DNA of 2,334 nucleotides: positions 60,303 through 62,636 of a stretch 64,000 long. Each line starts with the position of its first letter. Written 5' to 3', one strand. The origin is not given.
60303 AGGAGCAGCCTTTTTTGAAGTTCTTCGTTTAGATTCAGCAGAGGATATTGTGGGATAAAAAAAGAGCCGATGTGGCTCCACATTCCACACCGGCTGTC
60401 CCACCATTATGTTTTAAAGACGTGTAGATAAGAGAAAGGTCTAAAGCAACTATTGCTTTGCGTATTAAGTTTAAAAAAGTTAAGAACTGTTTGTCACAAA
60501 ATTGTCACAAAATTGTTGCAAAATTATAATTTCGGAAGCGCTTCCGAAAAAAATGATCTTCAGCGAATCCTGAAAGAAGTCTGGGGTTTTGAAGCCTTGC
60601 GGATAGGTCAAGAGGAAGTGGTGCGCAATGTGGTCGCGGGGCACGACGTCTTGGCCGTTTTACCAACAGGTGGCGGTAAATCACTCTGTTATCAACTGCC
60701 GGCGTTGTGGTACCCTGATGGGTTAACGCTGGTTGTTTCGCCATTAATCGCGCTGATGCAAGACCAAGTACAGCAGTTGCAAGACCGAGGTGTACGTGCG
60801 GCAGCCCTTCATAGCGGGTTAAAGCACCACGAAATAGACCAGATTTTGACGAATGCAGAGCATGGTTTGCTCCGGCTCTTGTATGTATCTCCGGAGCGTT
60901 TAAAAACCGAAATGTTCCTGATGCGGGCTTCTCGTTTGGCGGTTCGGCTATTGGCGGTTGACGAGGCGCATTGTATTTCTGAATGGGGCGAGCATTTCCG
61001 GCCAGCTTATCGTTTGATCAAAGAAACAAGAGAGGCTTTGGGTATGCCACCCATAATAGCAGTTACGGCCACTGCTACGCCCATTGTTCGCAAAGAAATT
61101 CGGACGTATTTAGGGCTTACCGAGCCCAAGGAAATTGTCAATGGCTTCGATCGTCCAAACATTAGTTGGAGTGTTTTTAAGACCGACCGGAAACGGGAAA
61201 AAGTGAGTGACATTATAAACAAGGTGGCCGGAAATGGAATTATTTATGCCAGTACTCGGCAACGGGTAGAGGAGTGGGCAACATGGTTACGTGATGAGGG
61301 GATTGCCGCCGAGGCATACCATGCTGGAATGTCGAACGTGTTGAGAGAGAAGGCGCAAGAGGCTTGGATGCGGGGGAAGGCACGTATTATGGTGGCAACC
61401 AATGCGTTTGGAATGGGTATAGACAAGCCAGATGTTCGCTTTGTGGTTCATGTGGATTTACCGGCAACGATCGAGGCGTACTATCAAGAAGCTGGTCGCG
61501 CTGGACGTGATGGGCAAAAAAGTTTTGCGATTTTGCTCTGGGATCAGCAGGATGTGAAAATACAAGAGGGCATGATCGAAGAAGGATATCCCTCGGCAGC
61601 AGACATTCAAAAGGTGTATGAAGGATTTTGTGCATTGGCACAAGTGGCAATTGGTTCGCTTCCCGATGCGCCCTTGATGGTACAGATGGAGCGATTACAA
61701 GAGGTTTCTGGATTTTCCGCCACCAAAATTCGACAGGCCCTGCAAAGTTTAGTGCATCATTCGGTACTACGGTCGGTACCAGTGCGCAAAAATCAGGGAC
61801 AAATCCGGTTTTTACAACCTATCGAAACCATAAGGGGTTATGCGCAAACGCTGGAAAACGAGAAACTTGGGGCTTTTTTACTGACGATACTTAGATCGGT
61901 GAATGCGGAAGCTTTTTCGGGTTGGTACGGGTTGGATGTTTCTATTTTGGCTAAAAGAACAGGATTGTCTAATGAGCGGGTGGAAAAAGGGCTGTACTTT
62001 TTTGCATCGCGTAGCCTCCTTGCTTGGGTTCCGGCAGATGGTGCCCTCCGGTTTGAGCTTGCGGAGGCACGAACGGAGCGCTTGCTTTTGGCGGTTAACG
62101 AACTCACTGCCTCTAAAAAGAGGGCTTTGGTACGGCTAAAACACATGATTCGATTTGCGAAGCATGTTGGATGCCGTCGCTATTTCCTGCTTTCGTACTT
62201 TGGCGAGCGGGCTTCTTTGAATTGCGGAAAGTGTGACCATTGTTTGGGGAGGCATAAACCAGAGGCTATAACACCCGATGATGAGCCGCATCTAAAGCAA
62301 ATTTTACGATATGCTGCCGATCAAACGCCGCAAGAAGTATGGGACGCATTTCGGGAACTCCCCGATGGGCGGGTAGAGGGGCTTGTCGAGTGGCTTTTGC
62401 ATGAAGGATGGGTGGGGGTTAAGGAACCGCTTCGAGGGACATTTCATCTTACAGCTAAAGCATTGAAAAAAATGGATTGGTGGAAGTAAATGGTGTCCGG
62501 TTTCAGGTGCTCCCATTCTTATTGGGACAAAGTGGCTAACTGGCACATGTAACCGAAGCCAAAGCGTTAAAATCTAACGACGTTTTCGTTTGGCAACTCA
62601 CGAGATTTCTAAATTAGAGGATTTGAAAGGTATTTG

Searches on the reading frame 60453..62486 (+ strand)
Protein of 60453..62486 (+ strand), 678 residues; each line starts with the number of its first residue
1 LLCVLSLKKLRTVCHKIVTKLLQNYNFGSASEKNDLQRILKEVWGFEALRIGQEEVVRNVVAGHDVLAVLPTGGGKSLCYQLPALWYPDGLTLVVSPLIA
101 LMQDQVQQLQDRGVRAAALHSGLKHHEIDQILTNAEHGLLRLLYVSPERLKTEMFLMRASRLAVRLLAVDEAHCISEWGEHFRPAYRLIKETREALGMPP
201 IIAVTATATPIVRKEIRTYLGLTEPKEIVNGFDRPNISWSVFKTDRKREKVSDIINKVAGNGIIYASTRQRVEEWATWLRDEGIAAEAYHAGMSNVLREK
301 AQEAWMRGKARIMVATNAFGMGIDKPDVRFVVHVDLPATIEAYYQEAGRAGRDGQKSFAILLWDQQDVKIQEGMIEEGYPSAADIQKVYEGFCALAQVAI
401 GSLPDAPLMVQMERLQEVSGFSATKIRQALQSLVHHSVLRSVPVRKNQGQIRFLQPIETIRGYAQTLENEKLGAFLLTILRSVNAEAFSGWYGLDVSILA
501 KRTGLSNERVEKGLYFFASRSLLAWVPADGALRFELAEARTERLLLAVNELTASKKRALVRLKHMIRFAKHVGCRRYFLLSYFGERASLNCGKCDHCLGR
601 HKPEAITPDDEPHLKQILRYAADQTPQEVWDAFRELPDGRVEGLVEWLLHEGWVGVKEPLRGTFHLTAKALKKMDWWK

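Call 97: search_protein_families(library=pfam, proteins=[window:60453-62486:+], max_evalue=0.0001)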
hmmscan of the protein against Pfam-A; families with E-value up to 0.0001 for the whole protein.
window:60453-62486:+ (678 aa): 3 families
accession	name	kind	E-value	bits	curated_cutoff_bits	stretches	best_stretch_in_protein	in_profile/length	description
PF00270.35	DEAD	-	2.7e-25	89.5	26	1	53-209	4-161/167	DEAD/DEAH box helicase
PF00271.37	Helicase_C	-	2.8e-24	85.9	23.5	1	247-354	2-110/110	Helicase conserved C-terminal domain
PF16124.10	RecQ_Zn_bind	-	1.7e-13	51.6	25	1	551-598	17-66/66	RecQ zinc-binding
